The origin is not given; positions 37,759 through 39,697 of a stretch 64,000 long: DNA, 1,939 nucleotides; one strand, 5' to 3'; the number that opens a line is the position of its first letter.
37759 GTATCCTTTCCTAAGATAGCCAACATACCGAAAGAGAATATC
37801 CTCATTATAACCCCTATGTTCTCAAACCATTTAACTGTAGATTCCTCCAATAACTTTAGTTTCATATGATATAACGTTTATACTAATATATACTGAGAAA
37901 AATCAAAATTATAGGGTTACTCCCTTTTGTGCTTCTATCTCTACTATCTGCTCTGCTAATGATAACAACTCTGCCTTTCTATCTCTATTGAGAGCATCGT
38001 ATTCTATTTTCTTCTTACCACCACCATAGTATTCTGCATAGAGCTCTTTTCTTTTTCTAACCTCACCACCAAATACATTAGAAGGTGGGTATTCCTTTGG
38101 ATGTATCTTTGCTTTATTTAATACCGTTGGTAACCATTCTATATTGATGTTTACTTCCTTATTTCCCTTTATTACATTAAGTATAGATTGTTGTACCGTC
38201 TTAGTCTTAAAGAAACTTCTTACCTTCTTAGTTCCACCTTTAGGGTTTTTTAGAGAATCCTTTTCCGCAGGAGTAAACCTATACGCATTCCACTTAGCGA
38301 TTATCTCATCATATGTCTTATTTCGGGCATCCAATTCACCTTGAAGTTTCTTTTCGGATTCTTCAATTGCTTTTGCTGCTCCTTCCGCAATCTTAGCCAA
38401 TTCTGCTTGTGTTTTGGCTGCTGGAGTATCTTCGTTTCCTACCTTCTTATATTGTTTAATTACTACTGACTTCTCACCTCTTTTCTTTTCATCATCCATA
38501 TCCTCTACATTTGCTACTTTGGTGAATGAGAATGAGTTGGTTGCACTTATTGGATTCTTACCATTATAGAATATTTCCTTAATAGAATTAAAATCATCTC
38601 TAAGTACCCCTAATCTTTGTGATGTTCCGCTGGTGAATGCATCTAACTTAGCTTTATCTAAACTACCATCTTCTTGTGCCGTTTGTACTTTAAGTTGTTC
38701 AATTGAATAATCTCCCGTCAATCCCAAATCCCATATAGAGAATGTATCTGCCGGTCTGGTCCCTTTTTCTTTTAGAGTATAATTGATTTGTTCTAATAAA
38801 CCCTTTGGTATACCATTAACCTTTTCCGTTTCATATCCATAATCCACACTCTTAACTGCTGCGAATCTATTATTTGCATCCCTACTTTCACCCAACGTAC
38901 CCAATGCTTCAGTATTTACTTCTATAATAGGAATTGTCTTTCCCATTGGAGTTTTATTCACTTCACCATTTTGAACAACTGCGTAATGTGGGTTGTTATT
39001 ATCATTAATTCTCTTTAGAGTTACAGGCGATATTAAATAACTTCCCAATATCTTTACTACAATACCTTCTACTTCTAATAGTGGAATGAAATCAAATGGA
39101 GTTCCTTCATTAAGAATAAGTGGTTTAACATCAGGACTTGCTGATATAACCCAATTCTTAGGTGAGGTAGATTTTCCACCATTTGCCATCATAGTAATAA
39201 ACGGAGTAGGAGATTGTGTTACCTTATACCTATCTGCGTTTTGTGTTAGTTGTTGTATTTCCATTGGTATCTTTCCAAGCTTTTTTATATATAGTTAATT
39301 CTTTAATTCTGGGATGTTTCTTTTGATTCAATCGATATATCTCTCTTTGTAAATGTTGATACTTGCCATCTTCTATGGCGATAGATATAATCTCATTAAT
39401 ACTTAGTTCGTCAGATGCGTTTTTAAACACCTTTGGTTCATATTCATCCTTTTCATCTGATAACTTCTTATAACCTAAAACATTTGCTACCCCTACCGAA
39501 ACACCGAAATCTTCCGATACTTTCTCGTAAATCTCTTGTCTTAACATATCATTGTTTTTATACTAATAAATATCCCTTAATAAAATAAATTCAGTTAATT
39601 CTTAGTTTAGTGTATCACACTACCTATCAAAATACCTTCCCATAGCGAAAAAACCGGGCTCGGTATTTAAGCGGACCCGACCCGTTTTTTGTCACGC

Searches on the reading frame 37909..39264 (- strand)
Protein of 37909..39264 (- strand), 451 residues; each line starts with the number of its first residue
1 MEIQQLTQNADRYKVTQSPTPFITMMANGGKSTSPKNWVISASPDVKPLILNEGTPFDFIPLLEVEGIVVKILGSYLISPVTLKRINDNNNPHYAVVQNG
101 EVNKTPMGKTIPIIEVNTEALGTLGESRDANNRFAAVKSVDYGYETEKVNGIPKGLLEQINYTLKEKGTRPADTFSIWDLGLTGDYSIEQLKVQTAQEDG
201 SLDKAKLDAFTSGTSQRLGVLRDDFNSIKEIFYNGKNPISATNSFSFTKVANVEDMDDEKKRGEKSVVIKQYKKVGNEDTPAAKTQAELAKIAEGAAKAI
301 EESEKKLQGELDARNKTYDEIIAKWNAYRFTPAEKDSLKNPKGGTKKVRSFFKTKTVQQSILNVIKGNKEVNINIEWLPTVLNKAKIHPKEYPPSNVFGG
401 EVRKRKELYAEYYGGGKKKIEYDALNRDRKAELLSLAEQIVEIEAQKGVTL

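Call 15: search_protein_families(library=pfam, proteins=[window:37909-39264:-], max_evalue=0.01)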
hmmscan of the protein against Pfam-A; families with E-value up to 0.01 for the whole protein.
window:37909-39264:- (451 aa): 0 families

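Call 21: find_related_loci(query=window:37909-39264:-, collection=viral_contigs, flank=10000)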
Query window:37909-39264:- (451 aa) in viral_contigs; peptide patterns used: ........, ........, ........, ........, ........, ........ (x = any residue, [..] = any of these).
7 stretches matched a pattern; 1 encode a relative of the query (tblastn E <= 1e-3); 1 distinct loci.
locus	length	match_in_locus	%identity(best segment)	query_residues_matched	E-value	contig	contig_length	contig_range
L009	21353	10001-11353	97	1-451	0e+0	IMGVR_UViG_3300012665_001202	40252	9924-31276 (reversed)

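Call 31: find_homologous_proteins(query=window:37909-39264:-)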
Query window:37909-39264:- (451 aa): 122 proteins with E <= 0.001 among 8000 candidates; the best 120 are listed.
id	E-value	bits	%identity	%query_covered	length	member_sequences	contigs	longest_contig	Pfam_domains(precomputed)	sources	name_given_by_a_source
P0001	1.3e-293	992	100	100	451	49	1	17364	-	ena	-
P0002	4.8e-278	940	95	100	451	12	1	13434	-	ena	-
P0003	2.4e-272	921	94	100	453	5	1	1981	-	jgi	jgi:hypothetical protein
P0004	1.3e-271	919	93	100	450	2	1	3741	-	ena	-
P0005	2.2e-266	902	91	100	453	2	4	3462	-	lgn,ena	-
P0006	3.5e-266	901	91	100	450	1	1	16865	-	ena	-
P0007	2.6e-265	898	91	100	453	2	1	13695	-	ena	-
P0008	3.4e-259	878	88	100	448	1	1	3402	-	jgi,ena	-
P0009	3.8e-257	871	87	100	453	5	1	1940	-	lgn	-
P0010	5.0e-256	868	88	100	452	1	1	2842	-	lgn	-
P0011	4.4e-253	858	86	100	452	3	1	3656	-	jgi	-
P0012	1.7e-252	856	91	95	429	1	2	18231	-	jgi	jgi:hypothetical protein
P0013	7.1e-250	847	90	95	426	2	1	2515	-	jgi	jgi:hypothetical protein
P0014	3.3e-247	839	85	100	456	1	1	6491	-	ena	-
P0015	3.2e-246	835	89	94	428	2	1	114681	-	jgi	jgi:hypothetical protein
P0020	5.3e-232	789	79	100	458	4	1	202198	-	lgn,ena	-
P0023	4.3e-227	772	79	100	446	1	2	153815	-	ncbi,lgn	-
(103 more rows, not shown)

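Call 32: find_encoding_contigs(protein=P0020, flank=10000, max_places=2)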
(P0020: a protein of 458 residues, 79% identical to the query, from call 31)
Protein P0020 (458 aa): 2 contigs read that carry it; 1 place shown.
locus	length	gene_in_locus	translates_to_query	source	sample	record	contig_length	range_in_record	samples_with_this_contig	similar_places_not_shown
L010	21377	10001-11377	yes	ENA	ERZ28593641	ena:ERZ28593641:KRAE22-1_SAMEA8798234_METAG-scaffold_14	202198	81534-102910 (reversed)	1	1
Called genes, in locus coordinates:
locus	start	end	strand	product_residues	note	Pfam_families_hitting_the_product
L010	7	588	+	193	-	-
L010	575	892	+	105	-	-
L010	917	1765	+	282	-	-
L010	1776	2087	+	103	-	-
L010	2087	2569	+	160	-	-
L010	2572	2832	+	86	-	-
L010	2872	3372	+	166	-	-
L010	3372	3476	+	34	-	-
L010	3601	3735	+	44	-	-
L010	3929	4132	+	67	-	-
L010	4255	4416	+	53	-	-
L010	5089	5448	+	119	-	-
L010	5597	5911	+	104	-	PF01541:GIY-YIG (weak)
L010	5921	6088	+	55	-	-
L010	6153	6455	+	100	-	PF23790:Kyano_Gp96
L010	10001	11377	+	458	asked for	-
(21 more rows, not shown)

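Call 33: find_encoding_contigs(protein=P0023, flank=10000, max_places=2)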
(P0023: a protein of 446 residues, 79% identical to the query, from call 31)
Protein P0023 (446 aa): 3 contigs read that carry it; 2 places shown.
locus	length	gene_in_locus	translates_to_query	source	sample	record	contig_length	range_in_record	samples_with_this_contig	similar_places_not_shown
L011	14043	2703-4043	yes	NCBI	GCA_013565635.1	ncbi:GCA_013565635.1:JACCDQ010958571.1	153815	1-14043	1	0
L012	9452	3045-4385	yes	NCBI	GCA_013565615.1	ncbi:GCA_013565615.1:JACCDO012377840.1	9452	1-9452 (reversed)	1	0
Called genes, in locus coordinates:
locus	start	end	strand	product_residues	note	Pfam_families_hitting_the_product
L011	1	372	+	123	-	?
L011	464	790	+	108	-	-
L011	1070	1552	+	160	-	-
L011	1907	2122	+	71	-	-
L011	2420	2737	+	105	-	-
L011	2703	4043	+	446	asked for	-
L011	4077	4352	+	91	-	PF26604:CBU_0592 (weak)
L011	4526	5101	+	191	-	-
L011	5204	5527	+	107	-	-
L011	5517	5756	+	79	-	-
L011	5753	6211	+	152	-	PF13640:2OG-FeII_Oxy_3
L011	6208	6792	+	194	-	-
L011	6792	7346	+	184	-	PF13640:2OG-FeII_Oxy_3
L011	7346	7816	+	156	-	-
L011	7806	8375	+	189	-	PF06414:Zeta_toxin, PF13238:AAA_18 (weak), PF13671:AAA_33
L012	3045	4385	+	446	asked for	-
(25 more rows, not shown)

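Call 34: find_encoding_contigs(protein=P0015, flank=10000, max_places=2)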
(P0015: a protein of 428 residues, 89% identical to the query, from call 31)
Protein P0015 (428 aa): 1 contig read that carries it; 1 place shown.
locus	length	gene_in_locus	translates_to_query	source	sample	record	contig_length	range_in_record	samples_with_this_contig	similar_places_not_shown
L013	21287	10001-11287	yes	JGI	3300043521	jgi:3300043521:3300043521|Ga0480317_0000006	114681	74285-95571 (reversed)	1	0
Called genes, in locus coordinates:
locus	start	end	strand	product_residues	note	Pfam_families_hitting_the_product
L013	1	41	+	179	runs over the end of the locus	PF01145:Band_7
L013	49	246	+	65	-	-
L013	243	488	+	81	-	-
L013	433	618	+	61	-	-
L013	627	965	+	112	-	-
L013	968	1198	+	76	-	-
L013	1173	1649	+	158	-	-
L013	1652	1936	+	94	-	-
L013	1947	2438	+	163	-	-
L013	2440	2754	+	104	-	-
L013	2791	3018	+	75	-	-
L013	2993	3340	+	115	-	-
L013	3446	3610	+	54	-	-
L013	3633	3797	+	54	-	-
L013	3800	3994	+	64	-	-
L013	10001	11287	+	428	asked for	-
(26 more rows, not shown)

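Call 37: search_protein_families(library=phrogs, proteins=[window:37909-39264:-], max_evalue=0.001)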
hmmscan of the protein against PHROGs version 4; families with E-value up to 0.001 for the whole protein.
window:37909-39264:- (451 aa): 0 families

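Call 56: search_dna_similar(query=window:37909-39264:-, collection=phages, mode=protein, max_rows=15)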
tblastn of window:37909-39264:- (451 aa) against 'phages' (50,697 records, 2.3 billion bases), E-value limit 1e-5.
No match.

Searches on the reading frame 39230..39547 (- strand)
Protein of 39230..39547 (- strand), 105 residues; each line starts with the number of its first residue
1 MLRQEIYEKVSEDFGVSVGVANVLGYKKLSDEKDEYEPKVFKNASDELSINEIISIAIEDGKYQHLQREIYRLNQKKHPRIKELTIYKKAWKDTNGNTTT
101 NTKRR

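Call 16: search_protein_families(library=phrogs, proteins=[window:39230-39547:-], max_evalue=0.01)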
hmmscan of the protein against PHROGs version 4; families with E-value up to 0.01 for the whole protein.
window:39230-39547:- (105 aa): 1 family
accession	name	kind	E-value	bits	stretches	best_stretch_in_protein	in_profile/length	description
phrog_6466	-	DNA, RNA and nucleotide metabolism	0.0028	18.9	1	56-99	33-75/104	DNA ligase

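Call 53: search_protein_families(library=pfam, proteins=[window:39230-39547:-], max_evalue=0.1)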
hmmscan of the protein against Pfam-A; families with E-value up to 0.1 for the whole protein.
window:39230-39547:- (105 aa): 2 families
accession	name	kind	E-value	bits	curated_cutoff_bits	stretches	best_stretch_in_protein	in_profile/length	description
PF22745.1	Nlig-Ia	-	0.00035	21.6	27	1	57-101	27-71/92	DNA ligase-like, N-terminal NAD+-binding domain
PF20203.3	DUF6565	-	0.036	14.8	24.5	1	31-77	18-66/86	Domain of unknown function (DUF6565)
